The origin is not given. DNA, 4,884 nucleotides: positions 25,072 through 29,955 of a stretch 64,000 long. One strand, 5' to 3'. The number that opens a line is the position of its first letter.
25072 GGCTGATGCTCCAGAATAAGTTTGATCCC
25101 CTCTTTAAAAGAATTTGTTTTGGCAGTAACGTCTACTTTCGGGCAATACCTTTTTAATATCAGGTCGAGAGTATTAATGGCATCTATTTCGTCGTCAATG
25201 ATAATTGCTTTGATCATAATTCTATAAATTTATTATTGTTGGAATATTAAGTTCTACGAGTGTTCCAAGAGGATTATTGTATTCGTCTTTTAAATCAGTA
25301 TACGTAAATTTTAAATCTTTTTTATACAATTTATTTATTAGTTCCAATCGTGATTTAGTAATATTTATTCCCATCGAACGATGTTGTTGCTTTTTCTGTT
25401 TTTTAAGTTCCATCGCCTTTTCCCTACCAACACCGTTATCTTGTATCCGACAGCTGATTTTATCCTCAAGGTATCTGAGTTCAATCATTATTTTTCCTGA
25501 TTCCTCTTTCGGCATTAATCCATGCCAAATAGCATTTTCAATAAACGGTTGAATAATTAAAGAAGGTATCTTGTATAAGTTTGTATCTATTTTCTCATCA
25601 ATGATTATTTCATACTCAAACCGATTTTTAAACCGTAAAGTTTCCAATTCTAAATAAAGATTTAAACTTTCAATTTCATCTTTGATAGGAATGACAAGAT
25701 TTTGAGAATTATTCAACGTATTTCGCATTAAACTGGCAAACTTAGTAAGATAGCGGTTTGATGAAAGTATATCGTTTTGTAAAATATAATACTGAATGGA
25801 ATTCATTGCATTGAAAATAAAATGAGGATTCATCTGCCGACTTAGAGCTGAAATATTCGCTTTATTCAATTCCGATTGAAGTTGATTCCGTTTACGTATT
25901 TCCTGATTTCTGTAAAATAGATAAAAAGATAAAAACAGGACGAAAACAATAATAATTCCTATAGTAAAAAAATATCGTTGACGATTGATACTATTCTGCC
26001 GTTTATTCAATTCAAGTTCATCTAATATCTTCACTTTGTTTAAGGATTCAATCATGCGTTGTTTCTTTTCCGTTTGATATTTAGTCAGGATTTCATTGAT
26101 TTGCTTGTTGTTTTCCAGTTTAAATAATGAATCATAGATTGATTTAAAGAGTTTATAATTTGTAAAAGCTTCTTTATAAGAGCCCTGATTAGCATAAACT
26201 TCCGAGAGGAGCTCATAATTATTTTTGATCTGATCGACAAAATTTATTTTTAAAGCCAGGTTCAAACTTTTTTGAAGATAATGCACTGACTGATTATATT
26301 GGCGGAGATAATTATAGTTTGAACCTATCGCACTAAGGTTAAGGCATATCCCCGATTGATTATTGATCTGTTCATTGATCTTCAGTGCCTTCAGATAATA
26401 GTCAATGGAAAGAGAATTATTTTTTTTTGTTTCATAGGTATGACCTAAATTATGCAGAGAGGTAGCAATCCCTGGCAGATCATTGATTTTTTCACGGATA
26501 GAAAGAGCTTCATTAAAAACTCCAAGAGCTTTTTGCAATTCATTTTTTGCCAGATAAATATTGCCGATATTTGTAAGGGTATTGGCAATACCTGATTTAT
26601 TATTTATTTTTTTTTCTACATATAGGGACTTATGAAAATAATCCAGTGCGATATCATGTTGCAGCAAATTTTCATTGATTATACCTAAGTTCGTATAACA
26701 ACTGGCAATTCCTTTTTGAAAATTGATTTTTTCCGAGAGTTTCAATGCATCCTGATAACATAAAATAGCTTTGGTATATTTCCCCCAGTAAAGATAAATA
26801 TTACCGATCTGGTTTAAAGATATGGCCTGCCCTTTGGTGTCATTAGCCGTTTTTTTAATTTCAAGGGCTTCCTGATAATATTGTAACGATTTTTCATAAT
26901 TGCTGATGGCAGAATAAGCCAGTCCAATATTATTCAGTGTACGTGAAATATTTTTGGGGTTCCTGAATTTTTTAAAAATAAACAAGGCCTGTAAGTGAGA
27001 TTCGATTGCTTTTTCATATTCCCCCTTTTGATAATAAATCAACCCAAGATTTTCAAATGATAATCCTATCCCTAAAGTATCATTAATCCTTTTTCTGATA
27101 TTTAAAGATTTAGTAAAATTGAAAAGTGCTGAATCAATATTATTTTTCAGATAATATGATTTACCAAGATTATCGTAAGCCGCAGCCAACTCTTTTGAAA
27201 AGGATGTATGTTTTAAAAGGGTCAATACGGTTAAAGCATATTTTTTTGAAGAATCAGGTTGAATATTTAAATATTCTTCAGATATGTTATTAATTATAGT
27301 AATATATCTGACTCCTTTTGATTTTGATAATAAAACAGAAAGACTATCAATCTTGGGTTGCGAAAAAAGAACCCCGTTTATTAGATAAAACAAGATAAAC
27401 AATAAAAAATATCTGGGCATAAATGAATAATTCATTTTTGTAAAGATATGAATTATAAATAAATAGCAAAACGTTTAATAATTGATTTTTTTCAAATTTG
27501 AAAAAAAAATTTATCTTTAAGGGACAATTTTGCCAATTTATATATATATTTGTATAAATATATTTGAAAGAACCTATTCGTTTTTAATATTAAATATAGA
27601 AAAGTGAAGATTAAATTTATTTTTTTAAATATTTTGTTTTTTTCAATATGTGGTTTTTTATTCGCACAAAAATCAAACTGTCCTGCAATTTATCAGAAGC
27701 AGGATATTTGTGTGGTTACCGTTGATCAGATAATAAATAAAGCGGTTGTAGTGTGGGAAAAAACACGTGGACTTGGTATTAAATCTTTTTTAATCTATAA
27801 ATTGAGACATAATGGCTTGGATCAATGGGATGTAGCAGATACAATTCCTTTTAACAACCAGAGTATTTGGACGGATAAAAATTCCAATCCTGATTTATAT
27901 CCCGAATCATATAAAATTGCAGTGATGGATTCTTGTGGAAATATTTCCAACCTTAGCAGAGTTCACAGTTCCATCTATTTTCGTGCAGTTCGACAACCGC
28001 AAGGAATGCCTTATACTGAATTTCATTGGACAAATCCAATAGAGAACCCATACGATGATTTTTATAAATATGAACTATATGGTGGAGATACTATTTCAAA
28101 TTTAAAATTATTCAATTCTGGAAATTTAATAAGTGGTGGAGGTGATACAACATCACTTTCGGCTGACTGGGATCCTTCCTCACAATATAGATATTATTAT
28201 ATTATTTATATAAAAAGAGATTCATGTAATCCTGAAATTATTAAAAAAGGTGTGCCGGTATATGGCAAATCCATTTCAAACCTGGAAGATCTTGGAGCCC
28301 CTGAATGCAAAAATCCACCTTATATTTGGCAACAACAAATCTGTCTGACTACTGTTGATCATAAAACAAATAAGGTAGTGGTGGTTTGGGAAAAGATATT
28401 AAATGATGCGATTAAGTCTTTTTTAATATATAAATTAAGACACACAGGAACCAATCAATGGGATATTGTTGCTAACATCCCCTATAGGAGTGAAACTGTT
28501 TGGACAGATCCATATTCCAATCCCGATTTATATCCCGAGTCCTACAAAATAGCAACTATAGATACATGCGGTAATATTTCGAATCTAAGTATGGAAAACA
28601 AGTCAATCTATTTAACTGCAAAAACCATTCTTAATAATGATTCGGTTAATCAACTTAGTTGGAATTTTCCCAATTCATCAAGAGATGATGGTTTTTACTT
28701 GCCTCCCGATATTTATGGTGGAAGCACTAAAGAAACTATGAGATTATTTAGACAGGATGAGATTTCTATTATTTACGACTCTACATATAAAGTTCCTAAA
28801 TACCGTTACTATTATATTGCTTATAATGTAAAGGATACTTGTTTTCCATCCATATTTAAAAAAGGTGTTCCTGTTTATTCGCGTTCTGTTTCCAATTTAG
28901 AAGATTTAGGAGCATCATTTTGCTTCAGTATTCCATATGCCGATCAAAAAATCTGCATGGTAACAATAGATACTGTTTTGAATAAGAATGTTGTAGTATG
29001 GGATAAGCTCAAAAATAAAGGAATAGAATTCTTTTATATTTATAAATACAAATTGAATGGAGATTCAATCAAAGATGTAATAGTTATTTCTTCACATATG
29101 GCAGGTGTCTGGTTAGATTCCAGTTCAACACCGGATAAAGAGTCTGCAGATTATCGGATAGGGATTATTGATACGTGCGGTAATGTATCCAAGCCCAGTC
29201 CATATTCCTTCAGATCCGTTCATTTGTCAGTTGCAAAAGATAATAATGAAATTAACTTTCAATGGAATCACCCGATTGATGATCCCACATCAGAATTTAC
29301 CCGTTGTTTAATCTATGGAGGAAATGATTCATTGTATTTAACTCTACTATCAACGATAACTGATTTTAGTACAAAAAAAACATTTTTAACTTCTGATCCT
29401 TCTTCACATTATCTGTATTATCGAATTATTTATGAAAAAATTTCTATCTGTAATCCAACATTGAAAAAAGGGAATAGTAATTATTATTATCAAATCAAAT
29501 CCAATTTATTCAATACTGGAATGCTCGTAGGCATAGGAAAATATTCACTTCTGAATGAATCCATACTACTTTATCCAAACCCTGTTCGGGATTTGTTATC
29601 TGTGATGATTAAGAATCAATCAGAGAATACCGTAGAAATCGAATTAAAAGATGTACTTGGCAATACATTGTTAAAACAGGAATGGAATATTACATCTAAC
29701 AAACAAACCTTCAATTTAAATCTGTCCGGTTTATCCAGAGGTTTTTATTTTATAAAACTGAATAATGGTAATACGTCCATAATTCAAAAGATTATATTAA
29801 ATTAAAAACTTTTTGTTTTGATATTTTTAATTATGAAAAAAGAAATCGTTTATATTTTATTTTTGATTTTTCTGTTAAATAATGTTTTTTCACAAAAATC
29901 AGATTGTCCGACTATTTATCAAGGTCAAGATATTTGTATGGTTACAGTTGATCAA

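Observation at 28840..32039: Perfect 1,599-bp tandem duplication that manufactures a chimeric middle paralog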

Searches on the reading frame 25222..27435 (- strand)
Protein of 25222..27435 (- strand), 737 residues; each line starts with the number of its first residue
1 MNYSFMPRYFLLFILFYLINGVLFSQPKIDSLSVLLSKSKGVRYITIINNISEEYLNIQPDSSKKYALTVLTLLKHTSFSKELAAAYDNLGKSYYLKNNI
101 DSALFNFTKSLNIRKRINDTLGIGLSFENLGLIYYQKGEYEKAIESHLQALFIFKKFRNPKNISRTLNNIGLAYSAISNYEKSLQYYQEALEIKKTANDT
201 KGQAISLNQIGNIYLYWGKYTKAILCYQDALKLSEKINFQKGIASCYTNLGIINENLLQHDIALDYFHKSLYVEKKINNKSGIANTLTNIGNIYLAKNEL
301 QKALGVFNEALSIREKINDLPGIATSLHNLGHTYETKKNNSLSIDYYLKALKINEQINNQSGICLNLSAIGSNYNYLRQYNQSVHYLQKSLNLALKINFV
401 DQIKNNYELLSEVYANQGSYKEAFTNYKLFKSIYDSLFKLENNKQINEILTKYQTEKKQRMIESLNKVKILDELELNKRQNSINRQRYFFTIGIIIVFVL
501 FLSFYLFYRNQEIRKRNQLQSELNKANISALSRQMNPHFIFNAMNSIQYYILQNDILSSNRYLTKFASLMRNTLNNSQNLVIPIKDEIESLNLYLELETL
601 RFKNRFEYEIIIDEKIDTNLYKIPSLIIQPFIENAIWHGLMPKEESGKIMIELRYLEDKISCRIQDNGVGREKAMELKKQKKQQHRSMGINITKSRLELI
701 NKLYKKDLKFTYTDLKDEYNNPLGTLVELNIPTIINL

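Call 5: search_protein_families(library=pfam, proteins=[window:25222-27435:-], max_evalue=0.01)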
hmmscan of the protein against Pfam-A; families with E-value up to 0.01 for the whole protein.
window:25222-27435:- (737 aa): 14 families
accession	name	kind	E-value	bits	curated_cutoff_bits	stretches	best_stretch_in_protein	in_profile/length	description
PF13424.12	TPR_12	-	1.4e-47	160.2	30.1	5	127-195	6-76/77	Tetratricopeptide repeat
PF00515.34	TPR_1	-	8.5e-39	130.3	27.8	5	165-194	2-31/34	Tetratricopeptide repeat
PF07719.23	TPR_2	-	1.9e-31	106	27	3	166-195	3-32/34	Tetratricopeptide repeat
PF13374.12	TPR_10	-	6.6e-29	99.5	27.5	2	165-196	3-34/42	Tetratricopeptide repeat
PF13181.12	TPR_8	-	1.5e-26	90.7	25.7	3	324-356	1-33/34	Tetratricopeptide repeat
PF13176.12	TPR_7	-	1.6e-22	78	27.9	2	127-151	2-26/36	Tetratricopeptide repeat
PF24885.1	TPR_NPHP3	-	3.8e-20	72.8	100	2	259-357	71-174/239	Nephrocystin-3 TPR domain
PF06580.19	His_kinase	-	2.2e-19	69.9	25.2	1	526-606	1-81/81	Histidine kinase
PF13414.12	TPR_11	-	1.2e-12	47.7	26.8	2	131-151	1-21/42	TPR repeat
PF17874.7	TPR_MalT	-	2.3e-12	47.3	45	1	134-239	11-115/336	MalT-like TPR region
PF14938.12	SNAP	-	2e-08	34.5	25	2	84-241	35-192/282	Soluble NSF attachment protein, SNAP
PF13432.12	TPR_16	-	1.6e-07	32.1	32.7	0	129-150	36-56/65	Tetratricopeptide repeat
PF02518.31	HATPase_c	-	0.00045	21.1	26.4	1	626-701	8-88/111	Histidine kinase-, DNA gyrase B-, and HSP90-like ATPase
PF13174.12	TPR_6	-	0.00085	20.3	26.3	0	129-145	5-21/33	Tetratricopeptide repeat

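Call 6: search_protein_families(library=ncbifam, proteins=[window:25222-27435:-], max_evalue=0.01)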
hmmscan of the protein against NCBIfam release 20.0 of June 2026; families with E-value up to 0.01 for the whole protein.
window:25222-27435:- (737 aa): 13 families
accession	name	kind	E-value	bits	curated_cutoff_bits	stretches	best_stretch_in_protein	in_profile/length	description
NF053520.1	HK_Porph_FimS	equivalog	1.2e-35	122.9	600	4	179-338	99-258/618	sensor histidine kinase FimS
NF041717.1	HaaA_phane_TPR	equivalog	4.4e-24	84.6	1125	1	84-357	592-865/882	cyclophane-containing RiPP biosynthesis TPR protein HaaT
NF053779.1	BT3442_fam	equivalog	7.7e-23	81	940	2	216-534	114-406/563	BT3442 family protein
NF002725.1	PRK02603.1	equivalog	4e-14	53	143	4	171-255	42-117/173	photosystem I assembly protein Ycf3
NF053617.1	SARPRegAfsRStmc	equivalog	7.5e-13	47.3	1430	2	195-356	727-888/986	SARP-family global regulator AfsR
NF040959.1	MamA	equivalog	1.3e-07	31.3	200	2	89-196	76-171/204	magnetosome protein MamA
NF033762.1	social_mot_Tgl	equivalog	8.5e-06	25.3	225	0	85-145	137-191/252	social motility TPR repeat lipoprotein Tgl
NF008757.0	PRK11788.1-5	equivalog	3.4e-05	23.2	363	1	81-310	33-240/388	lipopolysaccharide assembly protein LapB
NF058541.1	SusR_regulator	equivalog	0.00013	21.3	480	0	82-311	41-268/515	SusR family glycan utilization regulator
TIGR01925.2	spIIAB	equivalog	0.0004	20.3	135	1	631-694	45-112/137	anti-sigma F factor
NF040586.1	FxSxx_TPR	equivalog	0.00041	18.9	300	1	128-235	475-587/830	FxSxx-COOH system tetratricopeptide repeat protein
NF003144.0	PRK04069.1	equivalog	0.0016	17.8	145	0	631-674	50-92/161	anti-sigma B factor RsbW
NF053720.1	NsdA_fam_reg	subfamily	0.0034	16.9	75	0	184-233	221-270/432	NsdA family TPR-like regulatory protein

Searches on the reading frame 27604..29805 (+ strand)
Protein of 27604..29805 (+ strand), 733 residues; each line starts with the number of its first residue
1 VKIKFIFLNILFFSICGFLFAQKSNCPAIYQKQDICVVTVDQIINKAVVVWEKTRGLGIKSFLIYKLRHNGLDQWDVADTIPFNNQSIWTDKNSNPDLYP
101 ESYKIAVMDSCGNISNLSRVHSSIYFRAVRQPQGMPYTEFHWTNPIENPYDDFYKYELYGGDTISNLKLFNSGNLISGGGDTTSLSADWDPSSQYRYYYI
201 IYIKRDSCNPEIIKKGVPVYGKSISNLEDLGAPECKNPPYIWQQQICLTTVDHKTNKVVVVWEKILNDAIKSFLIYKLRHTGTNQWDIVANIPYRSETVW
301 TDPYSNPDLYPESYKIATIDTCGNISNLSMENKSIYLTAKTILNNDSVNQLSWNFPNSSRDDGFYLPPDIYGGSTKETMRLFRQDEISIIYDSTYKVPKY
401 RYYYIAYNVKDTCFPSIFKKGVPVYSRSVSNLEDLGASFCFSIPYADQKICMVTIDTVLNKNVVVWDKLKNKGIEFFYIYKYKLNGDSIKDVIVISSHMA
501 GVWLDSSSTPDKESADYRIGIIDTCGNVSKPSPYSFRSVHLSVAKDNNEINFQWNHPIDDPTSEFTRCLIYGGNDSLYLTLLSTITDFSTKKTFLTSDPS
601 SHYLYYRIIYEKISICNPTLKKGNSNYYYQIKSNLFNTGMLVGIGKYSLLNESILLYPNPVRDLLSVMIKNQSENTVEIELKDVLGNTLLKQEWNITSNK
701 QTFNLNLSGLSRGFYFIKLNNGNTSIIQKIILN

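Call 5: search_protein_families(library=pfam, proteins=[window:27604-29805:+], max_evalue=0.01)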
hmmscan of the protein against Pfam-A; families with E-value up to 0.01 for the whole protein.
window:27604-29805:+ (733 aa): 1 family
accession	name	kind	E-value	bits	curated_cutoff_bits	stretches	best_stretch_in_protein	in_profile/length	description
PF18962.6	Por_Secre_tail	-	4.2e-15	56.2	27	1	656-731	1-74/75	Secretion system C-terminal sorting domain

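Call 6: search_protein_families(library=ncbifam, proteins=[window:27604-29805:+], max_evalue=0.01)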
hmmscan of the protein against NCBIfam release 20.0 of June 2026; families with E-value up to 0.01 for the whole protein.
window:27604-29805:+ (733 aa): 2 families
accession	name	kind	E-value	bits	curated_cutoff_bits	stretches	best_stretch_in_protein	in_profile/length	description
TIGR04183.1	Por_Secre_tail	domain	3.3e-12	46.2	23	1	656-732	1-71/72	T9SS type A sorting domain-containing protein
NF038113.1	T9SSA_dep_M36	equivalog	8.9e-10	37.4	885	1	650-733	789-869/869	T9SS-dependent M36 family metallopeptidase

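Call 69: find_related_loci(query=window:27604-29805:+, collection=metagenome_contigs, flank=10000)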
Query window:27604-29805:+ (733 aa) in metagenome_contigs; peptide patterns used: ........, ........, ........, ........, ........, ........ (x = any residue, [..] = any of these).
17 stretches matched a pattern, but none encodes a relative of the query by tblastn (E <= 1e-3).
